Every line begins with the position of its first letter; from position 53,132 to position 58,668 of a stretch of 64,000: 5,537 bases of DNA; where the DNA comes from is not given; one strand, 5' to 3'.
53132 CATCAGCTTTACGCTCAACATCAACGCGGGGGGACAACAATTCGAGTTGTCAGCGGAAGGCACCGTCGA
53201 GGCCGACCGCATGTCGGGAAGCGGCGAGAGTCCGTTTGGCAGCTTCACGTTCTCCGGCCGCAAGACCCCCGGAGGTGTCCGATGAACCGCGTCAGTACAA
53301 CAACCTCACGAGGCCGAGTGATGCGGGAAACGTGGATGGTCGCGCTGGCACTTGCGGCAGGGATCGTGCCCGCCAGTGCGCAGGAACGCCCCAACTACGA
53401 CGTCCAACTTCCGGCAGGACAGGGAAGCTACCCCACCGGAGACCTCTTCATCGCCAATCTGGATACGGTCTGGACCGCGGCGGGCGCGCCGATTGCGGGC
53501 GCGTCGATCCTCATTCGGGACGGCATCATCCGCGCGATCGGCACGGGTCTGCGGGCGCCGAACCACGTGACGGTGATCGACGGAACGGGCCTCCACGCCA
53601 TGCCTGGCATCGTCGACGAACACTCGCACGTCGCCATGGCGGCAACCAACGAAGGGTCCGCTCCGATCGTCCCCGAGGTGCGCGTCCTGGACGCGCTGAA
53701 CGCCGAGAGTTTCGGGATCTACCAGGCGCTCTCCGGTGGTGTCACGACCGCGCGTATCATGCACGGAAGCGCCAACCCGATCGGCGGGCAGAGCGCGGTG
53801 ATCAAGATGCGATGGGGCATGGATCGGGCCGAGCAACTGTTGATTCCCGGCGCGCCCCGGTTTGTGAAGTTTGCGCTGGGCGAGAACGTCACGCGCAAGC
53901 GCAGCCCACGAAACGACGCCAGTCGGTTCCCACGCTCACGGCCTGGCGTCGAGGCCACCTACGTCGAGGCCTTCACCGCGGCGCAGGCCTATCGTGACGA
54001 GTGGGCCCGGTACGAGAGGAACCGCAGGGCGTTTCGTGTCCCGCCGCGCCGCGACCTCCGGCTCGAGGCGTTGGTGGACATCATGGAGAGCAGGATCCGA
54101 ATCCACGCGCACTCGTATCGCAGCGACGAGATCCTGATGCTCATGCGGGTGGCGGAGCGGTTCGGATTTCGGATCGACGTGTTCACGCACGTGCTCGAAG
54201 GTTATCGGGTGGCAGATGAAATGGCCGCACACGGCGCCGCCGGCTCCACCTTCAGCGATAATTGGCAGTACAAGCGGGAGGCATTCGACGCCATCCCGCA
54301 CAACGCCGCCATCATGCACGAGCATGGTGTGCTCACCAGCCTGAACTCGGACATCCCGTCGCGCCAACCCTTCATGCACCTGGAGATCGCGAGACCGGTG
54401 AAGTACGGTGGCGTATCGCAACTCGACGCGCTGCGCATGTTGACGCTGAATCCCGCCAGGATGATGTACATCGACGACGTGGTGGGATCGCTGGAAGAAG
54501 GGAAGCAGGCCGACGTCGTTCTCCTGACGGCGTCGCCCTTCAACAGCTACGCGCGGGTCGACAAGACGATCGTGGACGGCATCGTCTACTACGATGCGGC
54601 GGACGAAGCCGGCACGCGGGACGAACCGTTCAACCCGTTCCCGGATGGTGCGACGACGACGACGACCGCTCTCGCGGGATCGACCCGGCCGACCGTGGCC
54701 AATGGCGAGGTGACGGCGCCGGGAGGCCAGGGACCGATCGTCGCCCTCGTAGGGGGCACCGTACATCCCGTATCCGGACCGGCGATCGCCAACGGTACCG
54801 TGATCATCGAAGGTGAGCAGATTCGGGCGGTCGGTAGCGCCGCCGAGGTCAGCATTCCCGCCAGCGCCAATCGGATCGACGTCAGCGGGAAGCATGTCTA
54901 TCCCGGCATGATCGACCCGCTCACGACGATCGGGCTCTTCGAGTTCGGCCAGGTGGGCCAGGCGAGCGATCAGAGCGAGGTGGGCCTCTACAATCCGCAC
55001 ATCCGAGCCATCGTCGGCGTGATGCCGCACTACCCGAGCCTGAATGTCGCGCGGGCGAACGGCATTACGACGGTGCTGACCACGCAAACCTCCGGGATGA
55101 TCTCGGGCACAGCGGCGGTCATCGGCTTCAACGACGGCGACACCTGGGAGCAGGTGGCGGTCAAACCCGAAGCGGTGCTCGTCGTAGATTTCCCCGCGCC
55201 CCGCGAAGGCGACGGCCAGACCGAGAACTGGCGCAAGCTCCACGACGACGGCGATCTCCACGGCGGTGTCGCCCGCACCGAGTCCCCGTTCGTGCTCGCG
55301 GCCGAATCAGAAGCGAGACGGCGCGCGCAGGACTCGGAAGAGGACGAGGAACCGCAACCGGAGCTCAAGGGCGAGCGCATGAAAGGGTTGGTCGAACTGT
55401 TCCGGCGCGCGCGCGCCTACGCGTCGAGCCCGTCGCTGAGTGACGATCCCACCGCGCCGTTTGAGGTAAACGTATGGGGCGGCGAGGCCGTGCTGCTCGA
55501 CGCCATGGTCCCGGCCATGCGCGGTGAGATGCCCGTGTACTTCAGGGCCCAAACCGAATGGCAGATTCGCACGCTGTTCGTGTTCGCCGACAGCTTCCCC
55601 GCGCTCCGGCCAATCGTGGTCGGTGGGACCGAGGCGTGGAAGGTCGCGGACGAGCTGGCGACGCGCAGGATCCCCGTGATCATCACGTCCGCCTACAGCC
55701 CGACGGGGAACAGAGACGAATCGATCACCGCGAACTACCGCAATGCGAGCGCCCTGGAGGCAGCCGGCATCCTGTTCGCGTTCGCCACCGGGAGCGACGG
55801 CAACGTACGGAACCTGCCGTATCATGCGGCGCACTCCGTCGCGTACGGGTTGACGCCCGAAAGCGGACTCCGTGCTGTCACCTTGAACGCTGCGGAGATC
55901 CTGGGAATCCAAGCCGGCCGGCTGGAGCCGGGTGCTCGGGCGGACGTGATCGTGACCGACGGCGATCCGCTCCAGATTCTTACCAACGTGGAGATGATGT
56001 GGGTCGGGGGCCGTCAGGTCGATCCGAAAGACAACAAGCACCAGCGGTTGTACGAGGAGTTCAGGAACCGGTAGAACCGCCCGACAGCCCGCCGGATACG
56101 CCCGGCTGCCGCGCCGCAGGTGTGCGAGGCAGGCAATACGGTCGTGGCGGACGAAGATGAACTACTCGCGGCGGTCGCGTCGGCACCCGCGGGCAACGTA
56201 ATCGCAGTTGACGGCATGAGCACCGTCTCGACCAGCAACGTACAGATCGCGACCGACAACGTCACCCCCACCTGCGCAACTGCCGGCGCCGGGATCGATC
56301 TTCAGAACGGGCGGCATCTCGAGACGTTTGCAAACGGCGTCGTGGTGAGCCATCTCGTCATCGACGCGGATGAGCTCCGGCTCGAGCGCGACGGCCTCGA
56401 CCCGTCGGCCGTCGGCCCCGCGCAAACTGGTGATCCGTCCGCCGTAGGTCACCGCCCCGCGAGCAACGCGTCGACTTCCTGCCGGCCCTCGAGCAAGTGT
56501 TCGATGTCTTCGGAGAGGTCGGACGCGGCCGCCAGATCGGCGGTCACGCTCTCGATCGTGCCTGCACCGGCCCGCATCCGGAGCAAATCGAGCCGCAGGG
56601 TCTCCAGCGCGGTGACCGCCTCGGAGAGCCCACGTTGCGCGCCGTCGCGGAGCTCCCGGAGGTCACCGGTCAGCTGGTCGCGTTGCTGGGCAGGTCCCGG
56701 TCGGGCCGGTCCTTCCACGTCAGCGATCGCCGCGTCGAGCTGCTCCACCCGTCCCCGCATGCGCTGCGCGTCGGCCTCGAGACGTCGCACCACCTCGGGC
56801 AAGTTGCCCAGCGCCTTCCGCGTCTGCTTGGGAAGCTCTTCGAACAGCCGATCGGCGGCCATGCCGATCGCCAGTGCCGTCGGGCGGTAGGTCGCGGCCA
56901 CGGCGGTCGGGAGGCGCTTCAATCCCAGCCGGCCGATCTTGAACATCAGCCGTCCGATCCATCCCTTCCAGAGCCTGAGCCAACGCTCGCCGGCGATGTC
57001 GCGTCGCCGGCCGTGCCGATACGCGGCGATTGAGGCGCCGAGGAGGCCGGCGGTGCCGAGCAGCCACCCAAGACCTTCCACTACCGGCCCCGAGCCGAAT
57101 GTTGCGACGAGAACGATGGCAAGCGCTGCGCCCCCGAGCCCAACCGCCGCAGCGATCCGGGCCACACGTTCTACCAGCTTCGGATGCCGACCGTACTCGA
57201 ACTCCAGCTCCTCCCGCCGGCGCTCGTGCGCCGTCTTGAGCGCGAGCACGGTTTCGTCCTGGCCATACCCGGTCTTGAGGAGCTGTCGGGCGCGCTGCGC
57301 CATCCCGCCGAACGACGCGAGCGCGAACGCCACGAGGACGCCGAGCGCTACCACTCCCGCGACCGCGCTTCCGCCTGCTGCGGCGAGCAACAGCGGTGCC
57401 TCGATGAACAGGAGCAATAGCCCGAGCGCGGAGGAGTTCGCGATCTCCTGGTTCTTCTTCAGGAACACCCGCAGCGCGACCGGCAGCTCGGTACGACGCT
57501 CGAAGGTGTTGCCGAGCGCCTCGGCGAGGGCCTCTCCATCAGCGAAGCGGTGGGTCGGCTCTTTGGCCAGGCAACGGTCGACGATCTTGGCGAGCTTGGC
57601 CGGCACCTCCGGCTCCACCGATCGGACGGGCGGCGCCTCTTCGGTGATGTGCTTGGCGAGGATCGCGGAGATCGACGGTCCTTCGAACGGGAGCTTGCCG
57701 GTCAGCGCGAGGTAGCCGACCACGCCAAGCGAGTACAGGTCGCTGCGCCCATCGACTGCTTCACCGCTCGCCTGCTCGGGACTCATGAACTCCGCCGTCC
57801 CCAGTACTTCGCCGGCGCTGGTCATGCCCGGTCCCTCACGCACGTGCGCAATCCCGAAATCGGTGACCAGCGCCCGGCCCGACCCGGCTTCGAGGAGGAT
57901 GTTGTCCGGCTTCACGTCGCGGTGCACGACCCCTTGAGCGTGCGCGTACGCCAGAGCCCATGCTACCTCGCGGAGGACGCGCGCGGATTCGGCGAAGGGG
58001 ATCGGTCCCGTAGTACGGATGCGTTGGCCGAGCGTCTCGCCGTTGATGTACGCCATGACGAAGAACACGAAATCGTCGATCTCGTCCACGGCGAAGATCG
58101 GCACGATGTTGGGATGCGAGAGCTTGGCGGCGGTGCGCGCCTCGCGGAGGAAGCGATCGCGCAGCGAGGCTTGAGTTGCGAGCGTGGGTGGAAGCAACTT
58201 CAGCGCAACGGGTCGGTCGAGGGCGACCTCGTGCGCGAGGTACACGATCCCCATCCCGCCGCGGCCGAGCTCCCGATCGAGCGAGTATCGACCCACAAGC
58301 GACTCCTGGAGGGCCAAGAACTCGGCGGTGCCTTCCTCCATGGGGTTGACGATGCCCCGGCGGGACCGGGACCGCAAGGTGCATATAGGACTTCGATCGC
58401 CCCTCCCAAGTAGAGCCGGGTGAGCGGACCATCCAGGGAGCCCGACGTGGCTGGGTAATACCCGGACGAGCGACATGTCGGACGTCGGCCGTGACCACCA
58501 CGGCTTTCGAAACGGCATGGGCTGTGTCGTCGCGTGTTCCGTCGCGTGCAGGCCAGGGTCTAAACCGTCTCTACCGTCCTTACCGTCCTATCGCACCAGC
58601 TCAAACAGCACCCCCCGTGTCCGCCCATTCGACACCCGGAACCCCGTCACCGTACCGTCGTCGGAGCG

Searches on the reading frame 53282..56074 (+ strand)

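Call 45: search_protein_families(library=pfam, proteins=[window:53282-56074:+], max_evalue=0.001)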
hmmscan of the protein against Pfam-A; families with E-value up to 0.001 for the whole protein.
window:53282-56074:+ (930 aa): 2 families
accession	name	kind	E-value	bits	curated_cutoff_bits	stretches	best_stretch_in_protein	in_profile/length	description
PF01979.26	Amidohydro_1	-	7.5e-28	98.2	25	2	107-434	3-344/345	Amidohydrolase family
PF07969.17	Amidohydro_3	-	4.2e-22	79.7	29.7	2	342-435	359-470/472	Amidohydrolase family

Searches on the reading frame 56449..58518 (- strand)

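Call 45: search_protein_families(library=pfam, proteins=[window:56449-58518:-], max_evalue=0.001)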
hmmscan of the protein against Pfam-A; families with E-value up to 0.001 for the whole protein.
window:56449-58518:- (689 aa): 2 families
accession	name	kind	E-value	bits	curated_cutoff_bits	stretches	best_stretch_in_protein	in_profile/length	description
PF00069.31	Pkinase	-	1.1e-44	153.3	31.7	1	78-330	1-257/263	Protein kinase domain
PF07714.23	PK_Tyr_Ser-Thr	-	1.6e-29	103.5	23.1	1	80-324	3-248/258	Protein tyrosine and serine/threonine kinase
